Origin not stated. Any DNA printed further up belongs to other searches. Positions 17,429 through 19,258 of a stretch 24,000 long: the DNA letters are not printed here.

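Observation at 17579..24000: Tandem array of at least 4 paralogous fimbrillin-like lipoproteins with near-identical N-terminal parts and divergent C-terminal domains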

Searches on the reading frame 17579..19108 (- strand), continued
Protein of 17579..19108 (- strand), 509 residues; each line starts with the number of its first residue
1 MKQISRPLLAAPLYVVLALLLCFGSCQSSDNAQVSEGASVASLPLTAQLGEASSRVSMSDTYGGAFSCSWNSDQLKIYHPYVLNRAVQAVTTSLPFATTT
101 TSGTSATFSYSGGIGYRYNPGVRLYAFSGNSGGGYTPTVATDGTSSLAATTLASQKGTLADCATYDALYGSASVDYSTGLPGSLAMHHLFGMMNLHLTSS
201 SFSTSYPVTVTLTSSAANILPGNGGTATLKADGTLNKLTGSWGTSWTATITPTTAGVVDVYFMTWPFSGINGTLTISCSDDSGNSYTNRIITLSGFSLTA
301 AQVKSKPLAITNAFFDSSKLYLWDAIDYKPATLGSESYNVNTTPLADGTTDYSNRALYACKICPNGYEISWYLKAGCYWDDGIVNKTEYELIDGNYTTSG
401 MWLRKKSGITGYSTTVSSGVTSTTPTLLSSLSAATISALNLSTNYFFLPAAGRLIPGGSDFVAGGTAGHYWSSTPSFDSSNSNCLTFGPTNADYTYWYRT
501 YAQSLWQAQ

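Call 50: find_related_loci(query=A2, collection=metagenome_contigs, flank=10000)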
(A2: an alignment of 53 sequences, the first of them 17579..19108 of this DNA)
Query A2 (509 aa) in metagenome_contigs; peptide patterns used: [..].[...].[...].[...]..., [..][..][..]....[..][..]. (x = any residue, [..] = any of these).
159 stretches matched a pattern; 30 encode a relative of the query (tblastn E <= 1e-3); 27 distinct loci.
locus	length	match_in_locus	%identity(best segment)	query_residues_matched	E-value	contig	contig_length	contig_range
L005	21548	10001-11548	65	1-509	0e+0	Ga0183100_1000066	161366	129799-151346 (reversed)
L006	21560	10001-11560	67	1-509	0e+0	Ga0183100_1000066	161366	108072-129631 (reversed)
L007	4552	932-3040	59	1-509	5e-175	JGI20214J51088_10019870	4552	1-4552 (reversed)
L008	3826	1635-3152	57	1-509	3e-160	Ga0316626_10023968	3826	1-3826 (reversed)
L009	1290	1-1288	94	1-509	4e-144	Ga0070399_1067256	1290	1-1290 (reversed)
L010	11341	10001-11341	56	1-444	2e-141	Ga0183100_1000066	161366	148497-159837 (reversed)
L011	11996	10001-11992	72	1-509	4e-167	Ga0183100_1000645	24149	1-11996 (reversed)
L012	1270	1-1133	70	142-509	3e-74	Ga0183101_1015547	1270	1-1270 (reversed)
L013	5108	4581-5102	62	1-175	1e-53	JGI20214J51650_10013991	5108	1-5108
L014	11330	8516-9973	32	1-509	2e-52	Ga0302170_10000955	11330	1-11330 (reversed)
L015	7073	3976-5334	33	8-487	7e-50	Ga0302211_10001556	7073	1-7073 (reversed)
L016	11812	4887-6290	33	13-506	9e-50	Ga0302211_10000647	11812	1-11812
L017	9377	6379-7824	31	2-509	1e-49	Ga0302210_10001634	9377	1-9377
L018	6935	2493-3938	31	2-509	1e-49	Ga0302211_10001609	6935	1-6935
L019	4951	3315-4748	31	8-509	2e-49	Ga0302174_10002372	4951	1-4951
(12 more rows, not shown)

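Call 58: search_protein_families(library=pfam, proteins=[L016:2552-3781:+, L016:1751-2098:+, L016:1276-1746:+, L016:3775-4227:+, L016:4246-4815:+, L016:4827-6302:+, L016:6802-7809:+], max_evalue=0.01)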
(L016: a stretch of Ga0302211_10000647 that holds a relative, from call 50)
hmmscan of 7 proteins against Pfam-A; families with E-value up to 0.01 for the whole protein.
L016:2552-3781:+ (409 aa): 1 family
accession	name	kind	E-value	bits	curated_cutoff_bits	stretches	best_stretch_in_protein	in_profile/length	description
PF00078.32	RVT_1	-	5.3e-16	59.4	29.6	1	66-309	10-204/205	Reverse transcriptase (RNA-dependent DNA polymerase)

L016:1751-2098:+ (115 aa): 2 families
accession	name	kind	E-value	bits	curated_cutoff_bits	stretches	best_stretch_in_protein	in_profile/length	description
PF22296.2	bAvd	-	9.2e-09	36.2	40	1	14-112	8-107/107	bAvd-like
PF05635.17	23S_rRNA_IVP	-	0.00052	20.6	33.8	1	5-106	1-105/106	23S rRNA-intervening sequence protein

L016:1276-1746:+ (156 aa): 0 families

L016:3775-4227:+ (150 aa): 1 family
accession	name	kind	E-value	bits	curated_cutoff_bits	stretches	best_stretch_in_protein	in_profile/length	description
PF05523.17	FdtA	-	1.1e-50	171.2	23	1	19-147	2-130/131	WxcM-like, C-terminal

L016:4246-4815:+ (189 aa): 2 families
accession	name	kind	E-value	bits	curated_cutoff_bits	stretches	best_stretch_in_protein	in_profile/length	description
PF05523.17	FdtA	-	1e-50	171.4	23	1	12-141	2-130/131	WxcM-like, C-terminal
PF07883.17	Cupin_2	-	0.0073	16.4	27.2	0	49-85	3-38/70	Cupin domain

L016:4827-6302:+ (491 aa): 0 families

L016:6802-7809:+ (335 aa): 4 families
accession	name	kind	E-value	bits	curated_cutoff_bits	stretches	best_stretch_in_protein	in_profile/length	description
PF00535.33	Glycos_transf_2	-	2e-30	106.4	23.3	1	5-126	1-121/168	Glycosyl transferase family 2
PF10111.15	Glyco_tranf_2_2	-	3.4e-11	43.6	27.3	1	5-130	1-134/276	Glycosyltransferase like family 2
PF13641.12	Glyco_tranf_2_3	-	7.5e-08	33.1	27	1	2-115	1-118/230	Glycosyltransferase like family 2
PF13704.12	Glyco_tranf_2_4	-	2.2e-05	25.3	27.5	1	12-100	2-88/98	Glycosyl transferase family 2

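Call 60: find_homologous_proteins(query=L016:2552-3781:+, max_evalue=1e-10)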
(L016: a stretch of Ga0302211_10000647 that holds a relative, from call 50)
Query L016:2552-3781:+ (409 aa): 7997 proteins with E <= 1e-10 among 8000 candidates; the best 120 are listed.
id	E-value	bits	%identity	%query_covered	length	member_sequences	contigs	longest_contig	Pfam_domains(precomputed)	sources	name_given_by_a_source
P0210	2.3e-274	928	100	100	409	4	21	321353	PF00078.33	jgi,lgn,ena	-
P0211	5.9e-173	594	65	98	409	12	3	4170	PF00078.33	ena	-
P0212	7.2e-161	554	61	100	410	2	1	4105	PF00078.33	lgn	-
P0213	5.2e-158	545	61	98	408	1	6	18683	PF00078.33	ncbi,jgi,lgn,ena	jgi:RNA-directed DNA polymerase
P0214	4.6e-154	532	61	96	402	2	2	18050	PF00078.33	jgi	jgi:retron-type reverse transcriptase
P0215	5.7e-139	482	54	96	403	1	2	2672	PF00078.33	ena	-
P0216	4.8e-138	479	54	97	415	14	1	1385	PF00078.33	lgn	-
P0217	3.4e-135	470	55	92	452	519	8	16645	PF00078.33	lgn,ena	-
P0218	4.5e-135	469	55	89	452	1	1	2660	PF00078.33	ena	-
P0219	6.2e-135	469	54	92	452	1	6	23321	PF00078.33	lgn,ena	-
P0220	7.1e-135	469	54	92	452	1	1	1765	PF00078.33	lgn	-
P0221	2.2e-134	467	54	92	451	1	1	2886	PF00078.33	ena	-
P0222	3.2e-134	466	54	92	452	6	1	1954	PF00078.33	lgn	-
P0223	5.5e-133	462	54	92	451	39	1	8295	PF00078.33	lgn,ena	-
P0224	7.4e-133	462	51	96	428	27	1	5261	PF00078.33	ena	-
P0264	1.3e-107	379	52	91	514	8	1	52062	PF00078.33,PF26707.1,PF07603.18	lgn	-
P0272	6.4e-107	376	49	91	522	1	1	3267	PF00078.33,PF26707.1,PF07603.18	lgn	-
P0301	4.4e-105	370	50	91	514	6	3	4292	PF00078.33,PF26707.1,PF07603.18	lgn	-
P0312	1.3e-104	369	49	92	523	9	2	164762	PF00078.33,PF26707.1,PF07603.18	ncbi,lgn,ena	-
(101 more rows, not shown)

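Call 82: search_protein_families(library=pfam, proteins=[L005:60-1292:+, L005:3147-4685:+, L005:13593-14441:+, L005:15068-16219:+, L005:16244-16741:+, L005:16734-17321:+, L005:17577-18638:+, L005:18635-19387:+, L005:20115-20840:+], max_evalue=0.1)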
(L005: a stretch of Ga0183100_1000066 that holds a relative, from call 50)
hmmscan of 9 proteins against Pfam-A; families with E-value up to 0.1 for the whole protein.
L005:60-1292:+ (410 aa): 6 families
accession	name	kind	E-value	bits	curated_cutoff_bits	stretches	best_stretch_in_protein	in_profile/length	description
PF13807.11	GNVR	-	4e-10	39.9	27.7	1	51-126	3-78/82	G-rich domain on putative tyrosine kinase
PF01656.29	CbiA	-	1.9e-08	34.8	25.4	1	200-341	2-54/125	CobQ/CobB/MinD/ParA nucleotide binding domain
PF13614.12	AAA_31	-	1.4e-06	28.9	27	1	197-326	2-138/177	AAA domain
PF09140.17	MipZ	-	2.4e-05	24.2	20.7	1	207-314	11-107/262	ATPase MipZ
PF13373.11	Dsc3_C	-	0.024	15.3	25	1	93-139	83-127/145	DSC E3 ubiquitin ligase complex subunit 3, C-terminal domain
PF10609.15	ParA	-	0.026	14.4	27.1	0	197-245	4-52/246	NUBPL iron-transfer P-loop NTPase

L005:3147-4685:+ (512 aa): 1 family
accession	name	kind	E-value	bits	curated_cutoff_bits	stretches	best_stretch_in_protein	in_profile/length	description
PF11384.13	DUF3188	-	0.038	14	24.6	0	10-43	1-29/50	Protein of unknown function (DUF3188)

L005:13593-14441:+ (282 aa): 0 families

L005:15068-16219:+ (383 aa): 1 family
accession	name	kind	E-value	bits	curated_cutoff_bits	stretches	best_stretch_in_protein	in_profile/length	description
PF01757.29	Acyl_transf_3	-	5.6e-28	98.4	31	1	28-367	2-325/326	Acyltransferase domain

L005:16244-16741:+ (165 aa): 1 family
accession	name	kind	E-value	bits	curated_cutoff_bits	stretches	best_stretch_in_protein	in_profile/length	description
PF05523.17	FdtA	-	5.5e-52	175.5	23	1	35-163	2-130/131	WxcM-like, C-terminal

L005:16734-17321:+ (195 aa): 1 family
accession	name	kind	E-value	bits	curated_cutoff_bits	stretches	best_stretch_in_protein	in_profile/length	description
PF13302.13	Acetyltransf_3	-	2.6e-09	38.3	25.4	1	17-141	4-130/138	Acetyltransferase (GNAT) domain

L005:17577-18638:+ (353 aa): 5 families
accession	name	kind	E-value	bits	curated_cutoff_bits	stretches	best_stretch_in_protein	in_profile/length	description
PF08541.16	ACP_syn_III_C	-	2.7e-16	59.9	26.6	1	251-339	1-89/90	3-Oxoacyl-[acyl-carrier-protein (ACP)] synthase III C terminal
PF08545.16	ACP_syn_III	-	2e-13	50.5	24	1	114-190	2-80/80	3-Oxoacyl-[acyl-carrier-protein (ACP)] synthase III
PF02797.21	Chal_sti_synt_C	-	6e-05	23.5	27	1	257-335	57-132/151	Chalcone and stilbene synthases, C-terminal domain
PF19651.4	DUF6154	-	0.036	14.9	27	1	264-290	49-75/79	Family of unknown function (DUF6154)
PF08678.16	Rsbr_N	-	0.091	13.3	27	0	255-322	22-90/130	Rsbr N terminal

L005:18635-19387:+ (250 aa): 7 families
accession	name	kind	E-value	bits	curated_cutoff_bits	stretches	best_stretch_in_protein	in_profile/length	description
PF13561.12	adh_short_C2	-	5.2e-50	170.7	27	1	18-248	1-236/236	Enoyl-(Acyl carrier protein) reductase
PF00106.31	adh_short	-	2.1e-42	145.2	26.6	1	12-194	1-188/195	short chain dehydrogenase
PF08659.16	KR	-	2.7e-09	37.6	22.6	1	13-169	2-163/180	KR domain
PF23441.1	SDR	-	0.00089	19.2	27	1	159-249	167-257/258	SDR-like rossmann domain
PF01370.27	Epimerase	-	0.0012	18.7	20.9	1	14-161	1-148/240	NAD dependent epimerase/dehydratase family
PF02826.25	2-Hacid_dh_C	-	0.024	14.5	25.1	1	4-47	29-71/178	D-isomer specific 2-hydroxyacid dehydrogenase, NAD binding domain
PF12242.14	Eno-Rase_NADH_b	-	0.026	14.7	23.4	1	10-32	39-61/79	NAD(P)H binding domain of trans-2-enoyl-CoA reductase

L005:20115-20840:+ (241 aa): 7 families
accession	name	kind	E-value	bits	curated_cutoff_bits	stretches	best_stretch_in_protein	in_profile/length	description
PF13561.12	adh_short_C2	-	2e-58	198.2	27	1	9-241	5-235/236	Enoyl-(Acyl carrier protein) reductase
PF00106.31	adh_short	-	7.1e-54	182.7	26.6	1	3-194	3-192/195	short chain dehydrogenase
PF08659.16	KR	-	1.3e-13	51.7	22.6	1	3-159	3-157/180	KR domain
PF04321.23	RmlD_sub_bind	-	9e-05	22.1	27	1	1-87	1-59/287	RmlD substrate binding domain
PF01370.27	Epimerase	-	0.00025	21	20.9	1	3-111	1-92/240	NAD dependent epimerase/dehydratase family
PF16363.11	GDP_Man_Dehyd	-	0.0013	18.7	27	1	4-73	1-74/332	GDP-mannose 4,6 dehydratase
PF23345.1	NUP160_helical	-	0.07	12.8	27.5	0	20-84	59-122/231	Nucleoporin NUP160, helical domain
